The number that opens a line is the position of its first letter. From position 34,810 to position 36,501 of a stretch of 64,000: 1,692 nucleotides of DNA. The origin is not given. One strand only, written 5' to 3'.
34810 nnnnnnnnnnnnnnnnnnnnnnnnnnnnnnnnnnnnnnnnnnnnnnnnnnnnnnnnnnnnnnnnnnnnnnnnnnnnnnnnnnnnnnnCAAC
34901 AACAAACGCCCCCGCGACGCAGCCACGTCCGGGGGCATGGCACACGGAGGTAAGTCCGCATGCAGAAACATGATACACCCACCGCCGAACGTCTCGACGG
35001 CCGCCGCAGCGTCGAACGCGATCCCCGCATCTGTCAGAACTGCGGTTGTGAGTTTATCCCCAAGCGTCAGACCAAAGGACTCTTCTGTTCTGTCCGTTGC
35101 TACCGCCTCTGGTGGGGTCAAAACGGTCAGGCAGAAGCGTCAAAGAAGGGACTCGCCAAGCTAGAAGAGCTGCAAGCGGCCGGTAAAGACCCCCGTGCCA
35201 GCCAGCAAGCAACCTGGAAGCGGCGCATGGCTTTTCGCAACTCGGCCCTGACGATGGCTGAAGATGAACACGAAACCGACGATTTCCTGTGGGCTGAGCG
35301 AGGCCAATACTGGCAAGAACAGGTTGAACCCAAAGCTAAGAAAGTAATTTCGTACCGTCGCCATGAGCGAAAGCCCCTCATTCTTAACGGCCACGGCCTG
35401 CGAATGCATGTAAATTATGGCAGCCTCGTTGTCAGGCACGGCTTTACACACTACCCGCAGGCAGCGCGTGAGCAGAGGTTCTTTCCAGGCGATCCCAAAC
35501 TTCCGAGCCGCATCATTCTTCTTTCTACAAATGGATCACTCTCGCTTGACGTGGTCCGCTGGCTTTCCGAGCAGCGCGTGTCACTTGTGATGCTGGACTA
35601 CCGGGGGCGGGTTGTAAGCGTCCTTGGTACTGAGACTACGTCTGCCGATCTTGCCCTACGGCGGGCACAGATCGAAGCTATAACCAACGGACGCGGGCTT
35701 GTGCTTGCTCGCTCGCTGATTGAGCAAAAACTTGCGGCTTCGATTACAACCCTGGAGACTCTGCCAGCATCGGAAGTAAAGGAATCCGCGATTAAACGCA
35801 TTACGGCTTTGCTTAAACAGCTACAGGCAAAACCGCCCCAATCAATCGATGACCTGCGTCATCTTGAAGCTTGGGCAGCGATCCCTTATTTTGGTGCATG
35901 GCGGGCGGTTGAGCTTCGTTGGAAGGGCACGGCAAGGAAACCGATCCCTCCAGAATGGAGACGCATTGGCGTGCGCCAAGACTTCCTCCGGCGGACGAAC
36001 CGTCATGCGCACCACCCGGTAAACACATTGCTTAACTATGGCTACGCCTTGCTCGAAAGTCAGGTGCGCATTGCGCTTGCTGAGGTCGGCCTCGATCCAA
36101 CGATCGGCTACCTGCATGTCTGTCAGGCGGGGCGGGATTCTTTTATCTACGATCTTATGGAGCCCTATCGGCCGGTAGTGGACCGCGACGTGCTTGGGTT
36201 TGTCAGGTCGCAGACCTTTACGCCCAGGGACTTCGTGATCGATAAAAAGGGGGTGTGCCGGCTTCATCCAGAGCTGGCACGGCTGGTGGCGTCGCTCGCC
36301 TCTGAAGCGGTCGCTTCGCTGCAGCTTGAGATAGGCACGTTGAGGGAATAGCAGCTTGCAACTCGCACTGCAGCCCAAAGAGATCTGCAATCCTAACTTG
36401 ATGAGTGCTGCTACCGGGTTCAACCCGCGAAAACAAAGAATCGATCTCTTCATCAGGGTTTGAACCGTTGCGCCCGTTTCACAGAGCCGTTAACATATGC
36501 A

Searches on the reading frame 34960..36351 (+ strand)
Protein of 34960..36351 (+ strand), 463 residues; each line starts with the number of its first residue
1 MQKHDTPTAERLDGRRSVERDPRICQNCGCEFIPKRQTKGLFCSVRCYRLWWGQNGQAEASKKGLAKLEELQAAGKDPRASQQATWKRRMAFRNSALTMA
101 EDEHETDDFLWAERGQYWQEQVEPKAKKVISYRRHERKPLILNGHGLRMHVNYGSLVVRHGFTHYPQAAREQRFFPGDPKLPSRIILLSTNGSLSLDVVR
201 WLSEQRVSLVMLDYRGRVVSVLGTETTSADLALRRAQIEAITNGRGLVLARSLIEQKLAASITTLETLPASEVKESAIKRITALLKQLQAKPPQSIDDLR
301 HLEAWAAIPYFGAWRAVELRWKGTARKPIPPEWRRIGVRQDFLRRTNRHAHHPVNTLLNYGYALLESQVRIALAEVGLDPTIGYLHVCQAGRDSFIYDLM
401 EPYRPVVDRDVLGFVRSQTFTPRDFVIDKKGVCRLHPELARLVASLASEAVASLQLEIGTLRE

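Call 10: search_protein_families(library=pfam, proteins=[window:34960-36351:+], max_evalue=0.01)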
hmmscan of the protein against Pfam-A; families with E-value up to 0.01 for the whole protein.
window:34960-36351:+ (463 aa): 1 family
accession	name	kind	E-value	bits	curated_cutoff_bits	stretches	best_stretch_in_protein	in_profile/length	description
PF01867.21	Cas_Cas1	-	1.7e-48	165.6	22.3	1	186-444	37-278/283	CRISPR associated protein Cas1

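Call 20: find_homologous_proteins(query=window:34960-36351:+, max_evalue=1e-10)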
Query window:34960-36351:+ (463 aa): 600 proteins with E <= 1e-10 among 8000 candidates; the best 120 are listed.
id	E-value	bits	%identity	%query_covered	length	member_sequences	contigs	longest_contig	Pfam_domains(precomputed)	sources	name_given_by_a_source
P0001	0.0e+0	1058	100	100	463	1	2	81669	PF01867.22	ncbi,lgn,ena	-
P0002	9.0e-252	854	80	100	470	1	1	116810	PF01867.22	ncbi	ncbi:MAG: CRISPR-associated endonuclease Cas1 [Thermoleophilia bacterium]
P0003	1.5e-251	853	80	100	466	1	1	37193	PF01867.22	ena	-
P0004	5.7e-251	851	79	100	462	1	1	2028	PF01867.22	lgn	-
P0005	2.6e-243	826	78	100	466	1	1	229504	PF01867.22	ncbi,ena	-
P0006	2.2e-228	777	75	96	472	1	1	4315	PF01867.22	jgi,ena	-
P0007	6.3e-227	772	75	97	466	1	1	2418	PF01867.22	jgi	jgi:CRISPR-associated endonuclease Cas1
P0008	9.7e-227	771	74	98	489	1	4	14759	PF01867.22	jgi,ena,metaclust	metaclust:\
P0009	5.7e-226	769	73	98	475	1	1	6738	PF01867.22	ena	-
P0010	4.0e-221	753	72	98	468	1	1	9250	PF01867.22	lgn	-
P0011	2.2e-220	750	72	96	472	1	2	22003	PF01867.22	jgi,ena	jgi:CRISPR-associated endonuclease Cas1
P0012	2.9e-220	750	73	96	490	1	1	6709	PF01867.22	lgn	-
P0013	1.2e-218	745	70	98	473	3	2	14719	PF01867.22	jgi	-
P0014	6.8e-217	739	71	97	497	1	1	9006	PF01867.22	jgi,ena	-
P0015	2.1e-215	734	74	93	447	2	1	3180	PF01867.22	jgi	jgi:CRISPR-associated endonuclease Cas1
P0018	7.9e-215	732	71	96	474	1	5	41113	PF01867.22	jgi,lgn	-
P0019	1.2e-214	731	70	97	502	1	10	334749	PF01867.22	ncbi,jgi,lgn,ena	jgi:CRISPR-associated endonuclease Cas1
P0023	6.5e-206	703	66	100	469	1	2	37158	PF01867.22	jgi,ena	-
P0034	5.9e-178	611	60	95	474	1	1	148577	PF01867.22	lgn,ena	-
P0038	6.7e-176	604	64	89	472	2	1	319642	PF01867.22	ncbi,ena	-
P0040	7.1e-173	594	63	93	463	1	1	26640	PF01867.22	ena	-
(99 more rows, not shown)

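Call 21: find_encoding_contigs(protein=window:34960-36351:+, flank=10000, max_places=10)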
Protein window:34960-36351:+ (463 aa): 3 contigs read that carry it; 1 place shown.
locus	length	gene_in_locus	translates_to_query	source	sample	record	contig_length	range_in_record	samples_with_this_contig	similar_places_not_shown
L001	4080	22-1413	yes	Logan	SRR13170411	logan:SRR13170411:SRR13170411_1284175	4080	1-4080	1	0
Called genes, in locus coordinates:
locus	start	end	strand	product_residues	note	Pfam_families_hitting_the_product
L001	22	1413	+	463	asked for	PF01867:Cas_Cas1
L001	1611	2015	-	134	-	-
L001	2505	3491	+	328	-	PF00515:TPR_1 (faint), PF07719:TPR_2 (faint), PF13181:TPR_8 (faint), PF13428:TPR_14 (faint), PF14559:TPR_19 (weak), PF12895:ANAPC3 (weak), PF12895:ANAPC3 (weak), PF13371:TPR_9, +14 more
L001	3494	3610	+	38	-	-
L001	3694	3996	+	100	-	-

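Call 23: find_related_loci(query=A1, collection=genome_contigs, flank=10000)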
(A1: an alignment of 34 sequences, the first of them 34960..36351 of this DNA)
Query A1 (463 aa) in genome_contigs; peptide patterns used: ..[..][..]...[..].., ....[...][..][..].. (x = any residue, [..] = any of these).
105 stretches matched a pattern; 69 encode a relative of the query (tblastn E <= 1e-3); 68 distinct loci.
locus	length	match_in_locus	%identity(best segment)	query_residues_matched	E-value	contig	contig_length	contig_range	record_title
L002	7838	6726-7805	66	1-363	2e-160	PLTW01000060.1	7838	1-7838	MAG: Actinomycetota bacterium isolate bog_752 73.20120700_S1D.129_contig_205165, whole genome shotgun sequence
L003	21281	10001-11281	62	16-447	6e-177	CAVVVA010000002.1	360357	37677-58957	MAG: uncultured Actinomycetes bacterium isolate MFD03726.bin.2.9 genome assembly, contig: contig_23408, whole genome sho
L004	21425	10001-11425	44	21-463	5e-126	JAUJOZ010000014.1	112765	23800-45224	MAG: Thermomicrobiales bacterium isolate YX3bin31 opera_contig_322, whole genome shotgun sequence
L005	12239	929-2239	46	15-438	3e-112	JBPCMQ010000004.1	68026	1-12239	MAG: Chloroflexota bacterium isolate TH_ant_mag_108 S1Ck127_4543343_flag_0_multi_12.9961_len_68026, whole genome shotgun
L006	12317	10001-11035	49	105-447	6e-102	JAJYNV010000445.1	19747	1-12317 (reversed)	MAG: Bacillota bacterium isolate DBS2-4.bin93 NODE_4760_length_19747_cov_1.17839, whole genome shotgun sequence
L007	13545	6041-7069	46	105-446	6e-101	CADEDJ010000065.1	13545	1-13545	MAG: uncultured Nitrosomonas sp. isolate Nitrosomonas sp. RBC022 genome assembly, contig: MAG022_65, whole genome shotgu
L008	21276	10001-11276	44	23-449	2e-111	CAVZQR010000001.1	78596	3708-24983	MAG: Candidatus Dormibacteraeota bacterium isolate MFD05705.bin.2.71 genome assembly, contig: contig_14474, whole genome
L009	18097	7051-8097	44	105-452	2e-96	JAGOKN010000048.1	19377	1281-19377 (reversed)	MAG: Nitrosomonas sp. isolate Go_SlAct_bin_519 Go_SlAct_10750_length_19377_cov_15.678753, whole genome shotgun sequence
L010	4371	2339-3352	47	111-447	3e-92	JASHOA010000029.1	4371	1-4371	MAG: Acetobacteraceae bacterium isolate JOPF011 JOPF_A073_contig_21483, whole genome shotgun sequence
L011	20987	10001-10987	46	111-445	3e-90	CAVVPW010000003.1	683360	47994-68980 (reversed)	MAG: uncultured Alphaproteobacteria bacterium isolate MFD02579.bin.1.31 genome assembly, contig: contig_16405, whole gen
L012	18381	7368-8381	46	111-447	2e-90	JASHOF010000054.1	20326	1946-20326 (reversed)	MAG: Acetobacteraceae bacterium isolate JOPF016 JOPF_N10C_contig_52363, whole genome shotgun sequence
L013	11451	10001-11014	47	111-447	8e-90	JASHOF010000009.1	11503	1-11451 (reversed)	MAG: Acetobacteraceae bacterium isolate JOPF016 JOPF_N10C_contig_12349, whole genome shotgun sequence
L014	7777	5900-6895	46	136-459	7e-87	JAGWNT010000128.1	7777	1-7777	MAG: Rhodospirillales bacterium isolate REEB239 contig-150_14750, whole genome shotgun sequence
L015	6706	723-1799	43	108-459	2e-85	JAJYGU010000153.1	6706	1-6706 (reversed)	MAG: Planctomycetota bacterium isolate DBS1-3.bin21 NODE_25723_length_6706_cov_1.14136, whole genome shotgun sequence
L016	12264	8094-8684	66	253-454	2e-83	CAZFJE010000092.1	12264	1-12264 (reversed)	MAG TPA_asm: uncultured Thermoleophilia bacterium isolate binchicken_co3_282 genome assembly, contig: NODE_16798_length_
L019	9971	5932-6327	74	323-454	4e-62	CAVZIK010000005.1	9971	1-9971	MAG: uncultured Actinomycetes bacterium isolate MFD02416.bin.1.65 genome assembly, contig: contig_17713, whole genome sh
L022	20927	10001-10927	36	107-447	5e-54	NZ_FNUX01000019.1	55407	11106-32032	Nitrosomonas ureae strain Nm13, whole genome shotgun sequence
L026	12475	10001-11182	32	24-445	2e-50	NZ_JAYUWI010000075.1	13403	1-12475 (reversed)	MAG: Nitrosomonas sp. isolate GL124_UP_metabat_21 GL124_UP_metabat_21_74, whole genome shotgun sequence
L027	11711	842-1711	35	136-445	4e-49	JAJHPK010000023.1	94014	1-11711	MAG: Nitrosomonas sp. isolate GW-Mt58 NODE_14_length_94014_cov_19.265617, whole genome shotgun sequence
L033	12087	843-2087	30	24-463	1e-45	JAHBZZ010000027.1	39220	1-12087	MAG: Nitrosomonas sp. isolate ACE_PRO54 PRO54_27, whole genome shotgun sequence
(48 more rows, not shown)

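Call 25: find_encoding_contigs(protein=P0002, flank=10000, max_places=3)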
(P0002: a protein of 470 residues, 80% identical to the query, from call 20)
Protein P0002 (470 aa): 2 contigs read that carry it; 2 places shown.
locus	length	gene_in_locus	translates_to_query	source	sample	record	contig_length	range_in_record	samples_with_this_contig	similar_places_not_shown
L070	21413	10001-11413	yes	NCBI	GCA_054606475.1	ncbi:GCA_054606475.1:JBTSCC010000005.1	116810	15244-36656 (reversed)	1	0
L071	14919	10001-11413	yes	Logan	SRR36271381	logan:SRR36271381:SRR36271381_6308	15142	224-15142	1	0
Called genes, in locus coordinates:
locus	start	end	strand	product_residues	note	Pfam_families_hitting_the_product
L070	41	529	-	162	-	-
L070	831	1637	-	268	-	PF19077:Big_13 (weak), PF01833:TIG (faint), PF12587:DUF3761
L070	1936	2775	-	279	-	PF16872:putAbiC (weak)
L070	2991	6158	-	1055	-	PF03175:DNA_pol_B_2 (weak), PF01381:HTH_3 (faint)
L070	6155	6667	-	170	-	-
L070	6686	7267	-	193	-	-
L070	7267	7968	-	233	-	PF25680:Mom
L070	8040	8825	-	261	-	PF02195:ParB_N (faint)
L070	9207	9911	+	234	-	-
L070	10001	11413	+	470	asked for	PF01867:Cas_Cas1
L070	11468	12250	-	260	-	-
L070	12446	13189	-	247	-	-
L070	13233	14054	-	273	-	PF19077:Big_13 (weak), PF12587:DUF3761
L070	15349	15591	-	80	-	-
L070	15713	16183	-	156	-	PF01668:SmpB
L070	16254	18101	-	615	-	PF00773:RNB, PF00575:S1 (weak)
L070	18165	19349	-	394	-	PF22694:CtpB_N-like, PF00595:PDZ, PF13180:PDZ_2, PF17820:PDZ_6, PF03572:Peptidase_S41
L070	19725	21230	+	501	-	PF04143:Sulf_transp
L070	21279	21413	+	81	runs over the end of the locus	PF01206:TusA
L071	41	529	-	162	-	-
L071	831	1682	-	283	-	PF19077:Big_13 (weak), PF01833:TIG (faint), PF12587:DUF3761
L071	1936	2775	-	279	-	PF16872:putAbiC (weak)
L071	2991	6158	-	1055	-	PF03175:DNA_pol_B_2 (weak), PF01381:HTH_3 (faint)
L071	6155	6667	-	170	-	-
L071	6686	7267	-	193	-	-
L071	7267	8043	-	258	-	PF25680:Mom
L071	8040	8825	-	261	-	PF02195:ParB_N (faint)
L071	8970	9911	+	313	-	-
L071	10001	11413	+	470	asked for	PF01867:Cas_Cas1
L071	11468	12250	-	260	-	-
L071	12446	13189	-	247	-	-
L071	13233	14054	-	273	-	PF19077:Big_13 (weak), PF12587:DUF3761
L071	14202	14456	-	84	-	PF12869:tRNA_anti-like (weak)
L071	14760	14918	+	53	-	?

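Call 26: find_encoding_contigs(protein=P0003, flank=10000, max_places=3)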
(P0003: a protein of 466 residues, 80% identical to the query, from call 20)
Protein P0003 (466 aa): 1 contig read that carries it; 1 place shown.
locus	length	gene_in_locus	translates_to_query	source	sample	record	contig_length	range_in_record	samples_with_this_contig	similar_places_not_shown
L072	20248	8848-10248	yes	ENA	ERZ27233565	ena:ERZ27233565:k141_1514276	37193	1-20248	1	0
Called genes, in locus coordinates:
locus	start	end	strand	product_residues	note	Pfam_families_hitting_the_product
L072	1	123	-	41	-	?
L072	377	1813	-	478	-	PF00239:Resolvase, PF07508:Recombinase, PF13408:Zn_ribbon_recom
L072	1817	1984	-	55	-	-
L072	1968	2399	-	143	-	PF13470:PIN_3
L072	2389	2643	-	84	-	PF01402:RHH_1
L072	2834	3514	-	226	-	-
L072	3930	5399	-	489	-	PF26549:Tricorn_N (faint)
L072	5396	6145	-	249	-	PF14583:Pectate_lyase22 (faint), PF00930:DPPIV_N (faint), PF23381:Beta-prop_IFT122_1st (faint), PF25174:Beta-prop_THOC3 (faint), PF26550:Tricorn_2nd, PF26549:Tricorn_N, PF07676:PD40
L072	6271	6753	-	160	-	PF12762:DDE_Tnp_IS1595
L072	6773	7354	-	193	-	-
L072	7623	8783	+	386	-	-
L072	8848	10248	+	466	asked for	PF01867:Cas_Cas1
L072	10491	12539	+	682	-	-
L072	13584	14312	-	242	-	PF00072:Response_reg, PF00196:GerE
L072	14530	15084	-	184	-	PF05683:Fumerase_C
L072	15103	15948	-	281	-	PF05681:Fumerase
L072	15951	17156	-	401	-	PF00390:malic, PF03949:Malic_M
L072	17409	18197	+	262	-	PF07136:DUF1385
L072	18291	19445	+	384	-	PF18854:baeRF_family10, PF18859:acVLRF1 (weak)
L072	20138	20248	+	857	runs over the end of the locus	PF02861:Clp_N, PF23569:NBD_SMAX1, PF00004:AAA, PF17871:AAA_lid_9, PF00004:AAA, PF07724:AAA_2, PF07728:AAA_5, PF10431:ClpB_D2-small, +12 more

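Call 27: find_encoding_contigs(protein=P0005, flank=10000, max_places=3)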
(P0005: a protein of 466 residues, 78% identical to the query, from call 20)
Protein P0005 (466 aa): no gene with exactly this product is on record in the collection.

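Call 42: find_encoding_contigs(protein=P0019, flank=10000, max_places=4)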
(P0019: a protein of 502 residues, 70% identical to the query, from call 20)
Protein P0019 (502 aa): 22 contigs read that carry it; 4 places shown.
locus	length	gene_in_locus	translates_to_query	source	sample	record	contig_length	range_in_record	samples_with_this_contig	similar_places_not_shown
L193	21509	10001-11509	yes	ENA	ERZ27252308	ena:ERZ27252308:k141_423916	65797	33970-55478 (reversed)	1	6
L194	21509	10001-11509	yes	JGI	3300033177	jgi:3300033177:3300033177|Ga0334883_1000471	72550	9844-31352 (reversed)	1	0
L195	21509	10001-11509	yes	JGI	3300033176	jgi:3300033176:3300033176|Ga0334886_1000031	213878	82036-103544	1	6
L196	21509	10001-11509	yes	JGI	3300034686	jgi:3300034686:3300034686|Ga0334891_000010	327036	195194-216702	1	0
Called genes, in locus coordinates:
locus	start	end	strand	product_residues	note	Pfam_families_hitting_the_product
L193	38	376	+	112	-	-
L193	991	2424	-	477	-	PF28123:DUF8370, PF28130:DUF8371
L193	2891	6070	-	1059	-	-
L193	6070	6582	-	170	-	-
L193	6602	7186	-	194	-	-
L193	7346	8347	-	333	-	PF25680:Mom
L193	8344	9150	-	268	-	PF02195:ParB_N (weak)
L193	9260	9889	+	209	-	-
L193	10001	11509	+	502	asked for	PF01867:Cas_Cas1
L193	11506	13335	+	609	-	PF02384:N6_Mtase, PF05175:MTS (faint), PF07669:Eco57I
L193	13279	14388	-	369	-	-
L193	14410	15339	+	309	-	PF14022:DUF4238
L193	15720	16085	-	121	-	-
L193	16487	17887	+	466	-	PF01582:TIR, PF13676:TIR_2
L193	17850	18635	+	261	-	-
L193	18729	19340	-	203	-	-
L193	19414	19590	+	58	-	-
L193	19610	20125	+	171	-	-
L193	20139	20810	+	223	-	-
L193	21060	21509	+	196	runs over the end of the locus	PF13240:Zn_Ribbon_1 (weak)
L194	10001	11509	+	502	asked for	PF01867:Cas_Cas1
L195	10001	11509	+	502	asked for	PF01867:Cas_Cas1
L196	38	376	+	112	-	-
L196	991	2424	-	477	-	PF28123:DUF8370, PF28130:DUF8371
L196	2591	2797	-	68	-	-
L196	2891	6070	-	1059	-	-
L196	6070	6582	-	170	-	-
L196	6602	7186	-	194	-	-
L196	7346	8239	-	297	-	PF25680:Mom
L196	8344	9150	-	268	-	PF02195:ParB_N (weak)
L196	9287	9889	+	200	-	-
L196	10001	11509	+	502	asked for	PF01867:Cas_Cas1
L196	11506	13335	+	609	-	PF02384:N6_Mtase, PF05175:MTS (faint), PF07669:Eco57I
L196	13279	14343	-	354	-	-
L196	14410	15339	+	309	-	PF14022:DUF4238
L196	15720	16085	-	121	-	-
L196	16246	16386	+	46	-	-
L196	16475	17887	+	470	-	PF01582:TIR, PF13676:TIR_2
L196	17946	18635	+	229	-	-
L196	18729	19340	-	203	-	-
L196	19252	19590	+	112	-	-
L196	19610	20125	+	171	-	-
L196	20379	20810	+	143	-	-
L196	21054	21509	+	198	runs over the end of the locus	PF13240:Zn_Ribbon_1 (weak)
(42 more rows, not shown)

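Call 43: find_encoding_contigs(protein=P0023, flank=10000, max_places=2)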
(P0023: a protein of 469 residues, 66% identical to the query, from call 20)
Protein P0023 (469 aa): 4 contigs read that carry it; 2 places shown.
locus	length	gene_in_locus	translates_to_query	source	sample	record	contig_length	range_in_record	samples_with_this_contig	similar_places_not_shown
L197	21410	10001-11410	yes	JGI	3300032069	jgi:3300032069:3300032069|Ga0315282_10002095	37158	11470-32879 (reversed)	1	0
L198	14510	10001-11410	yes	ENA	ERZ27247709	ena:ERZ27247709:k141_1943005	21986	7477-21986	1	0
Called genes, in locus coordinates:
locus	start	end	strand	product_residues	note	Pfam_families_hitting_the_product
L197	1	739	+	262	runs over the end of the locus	PF08980:DUF1883, PF01582:TIR, PF13676:TIR_2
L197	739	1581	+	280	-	-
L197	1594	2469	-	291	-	-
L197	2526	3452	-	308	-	PF18780:HNH_repeat, PF01844:HNH, PF14279:HNH_5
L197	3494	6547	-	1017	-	-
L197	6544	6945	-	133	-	-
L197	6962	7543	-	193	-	-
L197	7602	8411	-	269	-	PF25680:Mom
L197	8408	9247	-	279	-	-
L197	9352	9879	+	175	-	-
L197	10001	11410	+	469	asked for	PF01867:Cas_Cas1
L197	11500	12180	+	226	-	-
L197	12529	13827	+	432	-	PF18075:FtsX_ECD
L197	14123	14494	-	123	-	-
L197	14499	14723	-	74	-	-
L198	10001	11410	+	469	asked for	PF01867:Cas_Cas1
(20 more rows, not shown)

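Call 44: find_encoding_contigs(protein=P0018, flank=10000, max_places=3)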
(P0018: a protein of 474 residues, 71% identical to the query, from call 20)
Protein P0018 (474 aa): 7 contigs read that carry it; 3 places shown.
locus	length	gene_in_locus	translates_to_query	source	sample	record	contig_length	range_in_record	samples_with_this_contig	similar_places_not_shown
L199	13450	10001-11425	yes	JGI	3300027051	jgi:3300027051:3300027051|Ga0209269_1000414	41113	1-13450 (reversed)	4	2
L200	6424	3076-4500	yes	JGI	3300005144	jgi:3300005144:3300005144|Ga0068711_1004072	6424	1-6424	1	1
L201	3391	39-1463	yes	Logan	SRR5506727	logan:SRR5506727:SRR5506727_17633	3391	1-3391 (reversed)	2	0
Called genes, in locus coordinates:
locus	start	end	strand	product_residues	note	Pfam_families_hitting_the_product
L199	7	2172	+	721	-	PF01555:N6_N4_Mtase (weak)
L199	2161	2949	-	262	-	-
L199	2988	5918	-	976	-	-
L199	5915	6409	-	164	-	-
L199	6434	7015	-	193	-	-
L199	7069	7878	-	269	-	PF25680:Mom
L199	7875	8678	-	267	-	PF02195:ParB_N (faint)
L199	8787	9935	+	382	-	-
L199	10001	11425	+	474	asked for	PF01867:Cas_Cas1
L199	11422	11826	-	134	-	PF12728:HTH_17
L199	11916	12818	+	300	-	-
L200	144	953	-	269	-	PF25680:Mom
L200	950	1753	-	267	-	PF02195:ParB_N (faint)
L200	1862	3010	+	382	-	-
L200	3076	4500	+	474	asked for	PF01867:Cas_Cas1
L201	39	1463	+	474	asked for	PF01867:Cas_Cas1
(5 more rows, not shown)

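Call 57: find_encoding_contigs(protein=P0038, flank=10000, max_places=2)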
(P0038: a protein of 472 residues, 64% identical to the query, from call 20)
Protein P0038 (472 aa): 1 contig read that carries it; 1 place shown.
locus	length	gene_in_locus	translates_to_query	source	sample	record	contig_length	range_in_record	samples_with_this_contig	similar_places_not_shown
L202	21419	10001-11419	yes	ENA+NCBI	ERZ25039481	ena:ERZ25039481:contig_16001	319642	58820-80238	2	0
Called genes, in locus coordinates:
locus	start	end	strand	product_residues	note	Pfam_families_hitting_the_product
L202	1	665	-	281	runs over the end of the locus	PF01695:IstB_IS21, PF00308:Bac_DnaA (weak), PF20720:nSTAND3 (weak), PF00004:AAA (weak)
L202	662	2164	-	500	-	PF00665:rve (weak), PF22483:Mu-transpos_C_2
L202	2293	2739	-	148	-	PF01555:N6_N4_Mtase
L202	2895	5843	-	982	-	-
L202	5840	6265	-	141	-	-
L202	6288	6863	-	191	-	-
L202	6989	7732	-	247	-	PF25680:Mom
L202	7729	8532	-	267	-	-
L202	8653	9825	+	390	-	-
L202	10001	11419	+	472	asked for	PF01867:Cas_Cas1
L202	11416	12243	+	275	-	PF01828:Peptidase_A4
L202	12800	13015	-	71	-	-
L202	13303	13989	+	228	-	-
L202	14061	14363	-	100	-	-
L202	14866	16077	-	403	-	PF00282:Pyridoxal_deC, PF00266:Aminotran_5 (weak)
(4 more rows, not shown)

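Call 58: find_encoding_contigs(protein=P0034, flank=10000, max_places=2)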
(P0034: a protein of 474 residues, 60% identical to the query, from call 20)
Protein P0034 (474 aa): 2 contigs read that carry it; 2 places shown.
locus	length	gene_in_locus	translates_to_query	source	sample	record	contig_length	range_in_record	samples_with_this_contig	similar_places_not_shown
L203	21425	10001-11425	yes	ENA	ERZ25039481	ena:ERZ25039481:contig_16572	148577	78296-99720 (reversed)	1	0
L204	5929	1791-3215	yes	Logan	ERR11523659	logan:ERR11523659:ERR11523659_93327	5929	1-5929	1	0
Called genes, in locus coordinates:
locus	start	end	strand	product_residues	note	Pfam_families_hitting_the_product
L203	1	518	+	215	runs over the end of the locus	PF00308:Bac_DnaA (weak), PF01695:IstB_IS21, PF20720:nSTAND3 (weak), PF00004:AAA (weak)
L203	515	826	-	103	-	-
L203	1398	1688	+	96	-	-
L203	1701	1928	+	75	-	-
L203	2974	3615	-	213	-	-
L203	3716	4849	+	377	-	-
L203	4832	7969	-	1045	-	-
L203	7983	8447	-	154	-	-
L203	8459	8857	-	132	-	-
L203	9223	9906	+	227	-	-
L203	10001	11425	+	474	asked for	PF01867:Cas_Cas1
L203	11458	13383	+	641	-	PF04313:HSDR_N (faint), PF13588:HSDR_N_2 (weak), PF00270:DEAD, PF04851:ResIII, PF18766:SWI2_SNF2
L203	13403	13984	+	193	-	-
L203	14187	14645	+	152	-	PF02384:N6_Mtase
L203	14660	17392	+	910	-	PF02384:N6_Mtase, PF01420:Methylase_S, PF14355:Abi_C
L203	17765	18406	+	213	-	PF06736:TMEM175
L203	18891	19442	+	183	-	PF03807:F420_oxidored (faint)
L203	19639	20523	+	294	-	PF01370:Epimerase (weak), PF05368:NmrA, PF13460:NAD_binding_10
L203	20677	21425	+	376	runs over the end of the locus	-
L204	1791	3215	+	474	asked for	PF01867:Cas_Cas1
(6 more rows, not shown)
